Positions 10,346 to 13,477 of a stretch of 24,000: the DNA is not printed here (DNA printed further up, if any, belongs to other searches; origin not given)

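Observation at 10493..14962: Inner-membrane Hanks kinase and TonB-dependent-receptor-like barrel both carry periplasmic PEGA domains: a possible kinase-based trans-envelope signalling pair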

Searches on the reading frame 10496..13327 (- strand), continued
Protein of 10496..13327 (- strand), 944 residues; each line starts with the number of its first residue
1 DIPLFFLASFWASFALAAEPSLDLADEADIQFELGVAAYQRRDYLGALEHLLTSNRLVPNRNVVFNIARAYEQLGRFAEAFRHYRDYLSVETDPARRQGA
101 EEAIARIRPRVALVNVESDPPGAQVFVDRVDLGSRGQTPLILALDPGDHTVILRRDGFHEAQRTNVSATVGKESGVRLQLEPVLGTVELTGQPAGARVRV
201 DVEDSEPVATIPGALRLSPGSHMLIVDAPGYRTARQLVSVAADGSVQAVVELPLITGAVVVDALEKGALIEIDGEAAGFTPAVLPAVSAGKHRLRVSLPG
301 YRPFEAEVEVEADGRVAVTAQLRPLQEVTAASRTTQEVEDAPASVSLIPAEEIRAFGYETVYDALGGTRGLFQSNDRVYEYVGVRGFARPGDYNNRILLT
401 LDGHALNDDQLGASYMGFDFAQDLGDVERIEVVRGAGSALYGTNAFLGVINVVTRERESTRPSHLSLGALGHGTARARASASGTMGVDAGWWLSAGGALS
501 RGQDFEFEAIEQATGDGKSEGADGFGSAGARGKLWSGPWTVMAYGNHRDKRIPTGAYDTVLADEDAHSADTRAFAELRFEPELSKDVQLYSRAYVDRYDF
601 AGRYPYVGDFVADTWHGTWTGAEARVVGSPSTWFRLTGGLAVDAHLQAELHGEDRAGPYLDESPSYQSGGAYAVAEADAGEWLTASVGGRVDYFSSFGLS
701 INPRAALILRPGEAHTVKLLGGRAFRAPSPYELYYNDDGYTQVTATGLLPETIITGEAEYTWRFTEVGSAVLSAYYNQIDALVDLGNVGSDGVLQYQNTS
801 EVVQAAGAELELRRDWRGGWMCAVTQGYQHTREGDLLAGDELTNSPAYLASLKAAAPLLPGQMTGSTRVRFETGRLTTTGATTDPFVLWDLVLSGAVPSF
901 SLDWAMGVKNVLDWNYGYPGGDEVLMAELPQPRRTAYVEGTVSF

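Call 12: find_homologous_proteins(query=window:10496-13327:-, max_evalue=0.00001)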
Query window:10496-13327:- (944 aa): 1548 proteins with E <= 0.00001 among 8000 candidates; the best 120 are listed.
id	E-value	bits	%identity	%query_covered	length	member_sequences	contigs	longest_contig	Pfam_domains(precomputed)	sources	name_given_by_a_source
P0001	0.0e+0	1916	91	99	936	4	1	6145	PF07715.21,PF08308.18,PF13620.13,PF00593.31,PF07719.24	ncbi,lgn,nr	ncbi:MAG: TonB-dependent receptor [Deltaproteobacteria bacterium]|nr:TonB-dependent receptor [Deltap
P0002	0.0e+0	1845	88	99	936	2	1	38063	PF07715.21,PF08308.18,PF13620.13,PF00593.31,PF07719.24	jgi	-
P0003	0.0e+0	1664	80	96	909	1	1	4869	PF07715.21,PF08308.18,PF13620.13,PF00593.31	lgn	-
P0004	0.0e+0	1474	71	99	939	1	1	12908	PF07715.21,PF08308.18,PF13620.13,PF00593.31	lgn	-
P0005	0.0e+0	1464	70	99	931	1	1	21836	PF07715.21,PF08308.18,PF13620.13,PF00593.31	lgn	-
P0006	0.0e+0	1377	67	99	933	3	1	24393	PF07715.21,PF08308.18,PF13620.13,PF00593.31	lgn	-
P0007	0.0e+0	1355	67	99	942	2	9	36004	PF07715.21,PF08308.18,PF13620.13,PF00593.31,PF07719.24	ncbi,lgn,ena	-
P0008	0.0e+0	1355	67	99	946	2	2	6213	PF07715.21,PF08308.18,PF13620.13,PF07719.24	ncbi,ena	-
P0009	0.0e+0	1344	65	99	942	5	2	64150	PF07715.21,PF08308.18,PF13620.13,PF00593.31,PF07719.24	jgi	jgi:outer membrane receptor protein involved in Fe transport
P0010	0.0e+0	1329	65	99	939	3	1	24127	PF07715.21,PF08308.18,PF13620.13,PF00593.31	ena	-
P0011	0.0e+0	1309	66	97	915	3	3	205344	PF07715.21,PF08308.18,PF13620.13,PF00593.31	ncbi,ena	-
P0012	0.0e+0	1276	63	97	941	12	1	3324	PF07715.21,PF08308.18,PF13620.13,PF00593.31,PF07719.24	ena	-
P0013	0.0e+0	1275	62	98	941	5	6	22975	PF07715.21,PF08308.18,PF13620.13,PF00593.31,PF07719.24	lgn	-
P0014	0.0e+0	1239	61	98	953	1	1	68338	PF07715.21,PF08308.18,PF13620.13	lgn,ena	-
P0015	0.0e+0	1235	60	100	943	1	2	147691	PF07715.21,PF08308.18,PF13620.13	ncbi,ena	-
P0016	0.0e+0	1146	59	98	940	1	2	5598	PF07715.21,PF08308.18,PF13620.13,PF00593.31,PF07719.24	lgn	-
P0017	0.0e+0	1125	57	98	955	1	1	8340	PF07715.21,PF08308.18,PF13620.13,PF00593.31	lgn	-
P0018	0.0e+0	1117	57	99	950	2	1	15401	PF07715.21,PF08308.18,PF13620.13,PF00593.31,PF07719.24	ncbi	-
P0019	0.0e+0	1111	56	98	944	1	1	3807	PF07715.21,PF08308.18,PF13620.13,PF00593.31,PF07719.24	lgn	-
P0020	0.0e+0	1110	60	89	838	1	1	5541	PF07715.21,PF08308.18,PF13620.13,PF00593.31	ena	-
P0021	0.0e+0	1091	55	98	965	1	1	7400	PF07715.21,PF08308.18,PF13620.13,PF00593.31,PF07719.24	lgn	-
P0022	0.0e+0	1071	54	98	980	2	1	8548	PF13715.13,PF07715.21,PF08308.18,PF13620.13,PF00593.31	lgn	-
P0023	0.0e+0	1071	57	94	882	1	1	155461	PF07715.21,PF08308.18,PF13620.13,PF00593.31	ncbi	ncbi:MAG: TonB-dependent receptor [Myxococcota bacterium]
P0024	0.0e+0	1068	55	98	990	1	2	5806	PF07715.21,PF08308.18,PF13620.13,PF00593.31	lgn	-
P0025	0.0e+0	1067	55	99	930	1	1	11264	PF07715.21,PF08308.18,PF13620.13,PF00593.31,PF07719.24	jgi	jgi:outer membrane cobalamin receptor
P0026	0.0e+0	1067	69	76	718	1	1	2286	PF07715.21,PF08308.18,PF00593.31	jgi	jgi:outer membrane receptor protein involved in Fe transport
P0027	0.0e+0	1052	53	98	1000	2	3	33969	PF13715.13,PF07715.21,PF08308.18,PF13620.13,PF07719.24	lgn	-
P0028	0.0e+0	1051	53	100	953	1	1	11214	PF07715.21,PF08308.18,PF13620.13,PF00593.31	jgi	jgi:outer membrane receptor for ferrienterochelin and colicins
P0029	0.0e+0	1051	53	99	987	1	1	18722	PF07715.21,PF08308.18,PF13620.13,PF00593.31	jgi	-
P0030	0.0e+0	1044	52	100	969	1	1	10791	PF13715.13,PF07715.21,PF08308.18,PF13620.13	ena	-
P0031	0.0e+0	1044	58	88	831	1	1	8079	PF07715.21,PF08308.18,PF13620.13,PF00593.31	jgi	jgi:outer membrane cobalamin receptor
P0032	0.0e+0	1042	53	100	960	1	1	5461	PF07715.21,PF08308.18,PF13620.13,PF00593.31,PF07719.24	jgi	jgi:outer membrane cobalamin receptor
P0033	0.0e+0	1041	54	100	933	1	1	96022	PF07715.21,PF08308.18,PF13620.13,PF00593.31,PF07719.24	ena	-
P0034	0.0e+0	1038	53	98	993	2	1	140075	PF13715.13,PF07715.21,PF08308.18,PF13620.13,PF00593.31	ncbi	-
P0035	0.0e+0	1029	53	98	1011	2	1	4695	PF13715.13,PF07715.21,PF08308.18,PF13620.13,PF00593.31,PF07719.24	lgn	-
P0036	0.0e+0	1026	51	99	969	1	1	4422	PF07715.21,PF00515.35,PF08308.18,PF13620.13,PF00593.31,PF07719.24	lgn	-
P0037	0.0e+0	1024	52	99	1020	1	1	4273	PF13715.13,PF07715.21,PF08308.18,PF13620.13,PF07719.24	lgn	-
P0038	3.3e-291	987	54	97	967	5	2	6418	PF07715.21,PF08308.18,PF13620.13,PF00593.31,PF07719.24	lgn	-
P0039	5.8e-291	986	53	97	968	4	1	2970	PF07715.21,PF08308.18,PF13620.13,PF00593.31,PF07719.24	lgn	-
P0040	1.3e-290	985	52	99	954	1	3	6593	PF07715.21,PF08308.18,PF13620.13,PF00593.31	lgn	-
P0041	2.4e-290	984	52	99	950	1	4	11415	PF07715.21,PF08308.18,PF13620.13,PF00593.31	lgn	-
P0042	3.3e-290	983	52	99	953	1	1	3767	PF07715.21,PF00515.35,PF08308.18,PF13424.13,PF13432.13,PF13620.13,PF00593.31,PF07719.24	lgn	-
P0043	4.0e-286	970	51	98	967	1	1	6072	PF07715.21,PF08308.18,PF13620.13,PF00593.31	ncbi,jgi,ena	jgi:outer membrane cobalamin receptor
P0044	1.9e-285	968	52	97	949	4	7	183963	PF07715.21,PF08308.18,PF13620.13,PF00593.31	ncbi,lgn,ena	-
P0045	5.6e-285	966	52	98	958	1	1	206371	PF07715.21,PF00515.35,PF08308.18,PF13620.13,PF00593.31,PF07719.24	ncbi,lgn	-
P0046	1.6e-283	961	51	100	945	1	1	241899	PF07715.21,PF08308.18,PF13620.13,PF00593.31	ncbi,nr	ncbi:MAG: TonB-dependent receptor [Alphaproteobacteria bacterium]|nr:TonB-dependent receptor [Alphap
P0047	1.6e-283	961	51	98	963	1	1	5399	PF07715.21,PF08308.18,PF13620.13,PF00593.31,PF07719.24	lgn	-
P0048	3.3e-283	960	51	98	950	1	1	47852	PF07715.21,PF08308.18,PF13620.13,PF00593.31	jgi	jgi:outer membrane receptor protein involved in Fe transport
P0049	3.5e-283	960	52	97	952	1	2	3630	PF07715.21,PF00515.35,PF08308.18,PF13620.13,PF00593.31,PF07719.24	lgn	-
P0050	8.3e-283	959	51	100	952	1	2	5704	PF07715.21,PF00515.35,PF08308.18,PF12895.14,PF13424.13,PF13620.13,PF00593.31,PF07719.24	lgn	-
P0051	1.0e-282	959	51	98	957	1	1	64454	PF07715.21,PF08308.18,PF13620.13,PF00593.31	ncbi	-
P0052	2.7e-282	957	52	98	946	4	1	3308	PF13715.13,PF07715.21,PF08308.18,PF13620.13,PF00593.31,PF07719.24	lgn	-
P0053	1.0e-281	955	51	97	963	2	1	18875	PF07715.21,PF08308.18,PF13620.13,PF00593.31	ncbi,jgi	jgi:outer membrane receptor for ferrienterochelin and colicins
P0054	2.3e-281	954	50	99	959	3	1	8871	PF07715.21,PF00515.35,PF08308.18,PF13620.13,PF00593.31,PF07719.24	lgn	-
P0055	2.7e-281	954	50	100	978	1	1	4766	PF21226.5,PF07715.21,PF08308.18,PF13620.13,PF00593.31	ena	-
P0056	1.3e-279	948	50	98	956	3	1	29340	PF07715.21,PF08308.18,PF13620.13,PF00593.31,PF07719.24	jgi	jgi:outer membrane receptor protein involved in Fe transport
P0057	4.0e-278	943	48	100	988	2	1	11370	PF07715.21,PF08308.18,PF13620.13,PF00593.31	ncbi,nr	ncbi:MAG: PEGA domain-containing protein [Deltaproteobacteria bacterium]|nr:PEGA domain-containing p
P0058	4.8e-278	943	51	97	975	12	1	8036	PF07715.21,PF08308.18,PF13620.13,PF00593.31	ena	-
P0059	5.1e-278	943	51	100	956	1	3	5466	PF07715.21,PF08308.18,PF13620.13,PF00593.31,PF07719.24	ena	-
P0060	8.2e-278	942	50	98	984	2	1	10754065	PF07715.21,PF08308.18,PF13620.13,PF00593.31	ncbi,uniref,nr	ncbi:TonB-dependent receptor domain-containing protein [Sandaracinus amylolyticus]|uniref:TonB-depen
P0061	1.4e-277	942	50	99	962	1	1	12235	PF07715.21,PF08308.18,PF13620.13,PF00593.31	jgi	-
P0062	1.8e-277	941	49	98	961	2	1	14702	PF07715.21,PF08308.18,PF13620.13,PF00593.31,PF07719.24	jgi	-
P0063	1.1e-276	939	49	98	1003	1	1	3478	PF07715.21,PF08308.18,PF13620.13,PF00593.31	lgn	-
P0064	2.9e-276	937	50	98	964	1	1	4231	PF07715.21,PF08308.18,PF13620.13,PF00593.31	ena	-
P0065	1.7e-274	931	49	98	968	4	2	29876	PF21226.5,PF13715.13,PF07715.21,PF08308.18,PF13620.13,PF00593.31,PF07719.24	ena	-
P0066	6.2e-274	930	50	98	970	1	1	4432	PF13715.13,PF07715.21,PF08308.18,PF13620.13,PF00593.31,PF07719.24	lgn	-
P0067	8.6e-274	929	50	97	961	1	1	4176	PF07715.21,PF00515.35,PF08308.18,PF13620.13,PF00593.31,PF07719.24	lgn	-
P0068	5.4e-273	926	50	97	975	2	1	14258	PF07715.21,PF08308.18,PF13620.13,PF00593.31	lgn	-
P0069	1.4e-272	925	49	98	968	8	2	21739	PF21226.5,PF13715.13,PF07715.21,PF08308.18,PF13620.13,PF00593.31,PF07719.24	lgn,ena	-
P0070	9.8e-272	922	49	99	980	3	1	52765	PF13715.13,PF07715.21,PF08308.18,PF13620.13,PF00593.31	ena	-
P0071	1.1e-271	922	50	97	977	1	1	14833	PF13715.13,PF07715.21,PF08308.18,PF13620.13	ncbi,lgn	-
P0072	1.6e-271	922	48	100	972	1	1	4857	PF07715.21,PF08308.18,PF13620.13,PF00593.31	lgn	-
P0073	2.5e-271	921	49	98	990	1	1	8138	PF07715.21,PF08308.18,PF13620.13,PF00593.31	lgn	-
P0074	5.7e-271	920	49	99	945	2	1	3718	PF07715.21,PF08308.18,PF13620.13,PF00593.31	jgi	-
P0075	1.1e-270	919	48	100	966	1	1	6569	PF07715.21,PF08308.18,PF13620.13,PF00593.31,PF07719.24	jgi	jgi:outer membrane receptor protein involved in Fe transport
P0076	1.3e-270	919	49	98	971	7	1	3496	PF13715.13,PF07715.21,PF08308.18,PF13620.13,PF00593.31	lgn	-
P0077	5.3e-270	917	49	98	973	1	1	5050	PF07715.21,PF08308.18,PF13620.13,PF00593.31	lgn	-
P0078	9.8e-270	916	49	98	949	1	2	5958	PF07715.21,PF00515.35,PF08308.18,PF13620.13,PF00593.31,PF07719.24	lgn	-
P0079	6.6e-269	913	49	98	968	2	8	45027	PF07715.21,PF08308.18,PF13620.13,PF00593.31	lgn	-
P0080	1.3e-268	912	47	99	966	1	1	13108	PF07715.21,PF08308.18,PF13620.13,PF07719.24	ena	-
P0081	1.4e-268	912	49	98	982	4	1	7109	PF07715.21,PF08308.18,PF13620.13,PF00593.31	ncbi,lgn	-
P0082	1.5e-268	912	48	98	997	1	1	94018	PF07715.21,PF08308.18,PF13432.13,PF13620.13,PF00593.31,PF07719.24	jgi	jgi:outer membrane receptor protein involved in Fe transport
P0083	2.5e-268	911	49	98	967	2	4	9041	PF13715.13,PF07715.21,PF08308.18,PF13620.13,PF00593.31,PF07719.24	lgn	-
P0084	2.3e-267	908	49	99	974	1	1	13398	PF07715.21,PF08308.18,PF13620.13,PF00593.31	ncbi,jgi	jgi:outer membrane receptor protein involved in Fe transport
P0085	7.9e-267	906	49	97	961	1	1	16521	PF13715.13,PF07715.21,PF08308.18,PF13620.13,PF00593.31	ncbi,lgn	-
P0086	1.8e-266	905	48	99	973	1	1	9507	PF07715.21,PF08308.18,PF13620.13,PF00593.31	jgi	jgi:outer membrane receptor protein involved in Fe transport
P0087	1.8e-266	905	49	98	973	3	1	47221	PF07715.21,PF08308.18,PF13620.13,PF00593.31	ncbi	ncbi:MAG: TonB-dependent receptor [Sandaracinaceae bacterium]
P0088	3.4e-266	904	48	99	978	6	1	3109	PF13715.13,PF07715.21,PF08308.18,PF13620.13,PF00593.31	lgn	-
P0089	1.2e-265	902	49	99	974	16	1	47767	PF07715.21,PF08308.18,PF13620.13,PF00593.31,PF07719.24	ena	-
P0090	1.0e-264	899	48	100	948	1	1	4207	PF07715.21,PF08308.18,PF13620.13,PF00593.31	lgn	-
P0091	1.7e-264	898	48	98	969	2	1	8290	PF07715.21,PF08308.18,PF13620.13,PF00593.31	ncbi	-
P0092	2.5e-264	898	51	97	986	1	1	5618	PF07715.21,PF08308.18,PF13620.13,PF00593.31,PF07719.24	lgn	-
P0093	3.0e-264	898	48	98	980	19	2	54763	PF13715.13,PF07715.21,PF08308.18,PF13620.13,PF00593.31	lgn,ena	-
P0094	1.1e-263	896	48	100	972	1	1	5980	PF21226.5,PF13715.13,PF07715.21,PF08308.18,PF13620.13,PF00593.31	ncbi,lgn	-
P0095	3.2e-263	894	49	97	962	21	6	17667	PF07715.21,PF08308.18,PF13620.13,PF00593.31,PF07719.24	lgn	-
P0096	1.2e-262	892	48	100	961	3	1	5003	PF13715.13,PF07715.21,PF08308.18,PF13620.13,PF00593.31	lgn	-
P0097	2.0e-262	891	48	98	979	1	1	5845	PF07715.21,PF08308.18,PF13620.13,PF00593.31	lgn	-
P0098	1.2e-261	889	48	100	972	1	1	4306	PF07715.21,PF08308.18,PF13620.13,PF00593.31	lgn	-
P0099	1.2e-259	882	49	97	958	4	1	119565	PF07715.21,PF08308.18,PF13620.13,PF00593.31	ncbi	-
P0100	3.1e-259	881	48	98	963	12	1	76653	PF07715.21,PF08308.18,PF13620.13,PF00593.31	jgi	jgi:outer membrane receptor protein involved in Fe transport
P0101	6.3e-259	880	48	98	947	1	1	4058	PF07715.21,PF08308.18,PF13620.13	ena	-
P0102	2.0e-258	878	49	98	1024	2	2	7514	PF07715.21,PF08308.18,PF13620.13,PF00593.31,PF07719.24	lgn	-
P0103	4.3e-258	877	46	99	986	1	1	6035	PF07715.21,PF08308.18,PF13620.13,PF00593.31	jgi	jgi:outer membrane receptor for ferrienterochelin and colicins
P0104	8.0e-258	876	50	99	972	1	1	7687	PF07715.21,PF08308.18,PF13620.13,PF00593.31,PF07719.24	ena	-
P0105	1.6e-257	875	48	99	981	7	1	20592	PF07715.21,PF08308.18,PF13620.13,PF00593.31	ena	-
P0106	1.2e-256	872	49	98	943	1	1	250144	PF07715.21,PF08308.18,PF13620.13,PF00593.31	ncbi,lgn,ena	-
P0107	8.6e-256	869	48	99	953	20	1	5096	PF07715.21,PF08308.18,PF13620.13,PF00593.31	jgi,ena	-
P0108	6.6e-255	867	47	98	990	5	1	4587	PF07715.21,PF08308.18,PF13620.13,PF00593.31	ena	-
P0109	1.0e-251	856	50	97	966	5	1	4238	PF07715.21,PF08308.18,PF13620.13,PF00593.31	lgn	-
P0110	4.3e-251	854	47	97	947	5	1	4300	PF07715.21,PF08308.18,PF13620.13,PF00593.31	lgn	-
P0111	8.0e-251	853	46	97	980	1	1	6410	PF07715.21,PF08308.18,PF13620.13,PF00593.31,PF07719.24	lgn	-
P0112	4.2e-250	851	47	97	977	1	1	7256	PF07715.21,PF08308.18,PF13620.13,PF00593.31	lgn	-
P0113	6.4e-250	850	45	99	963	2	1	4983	PF07715.21,PF00515.35,PF08308.18,PF13620.13,PF00593.31,PF07719.24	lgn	-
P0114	7.1e-249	847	48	98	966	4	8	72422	PF07715.21,PF08308.18,PF13620.13,PF00593.31,PF07719.24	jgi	jgi:outer membrane receptor for ferrienterochelin and colicins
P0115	1.8e-247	842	46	100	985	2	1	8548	PF07715.21,PF08308.18,PF13620.13,PF00593.31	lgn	-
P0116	5.4e-245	834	46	98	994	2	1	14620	PF07715.21,PF08308.18,PF13620.13,PF00593.31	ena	-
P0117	5.7e-245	834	46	97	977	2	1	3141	PF07715.21,PF08308.18,PF13620.13,PF00593.31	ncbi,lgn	-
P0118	6.6e-245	833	47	98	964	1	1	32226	PF07715.21,PF08308.18,PF13620.13,PF00593.31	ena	-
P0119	8.5e-243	827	47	98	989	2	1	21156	PF07715.21,PF08308.18,PF13620.13,PF00593.31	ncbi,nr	ncbi:MAG: TonB-dependent receptor [Myxococcota bacterium]|nr:TonB-dependent receptor [Myxococcota ba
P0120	9.8e-243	826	46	97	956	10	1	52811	PF07715.21,PF00515.35,PF08308.18,PF13424.13,PF13620.13,PF00593.31,PF07719.24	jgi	jgi:outer membrane receptor for ferrienterochelin and colicins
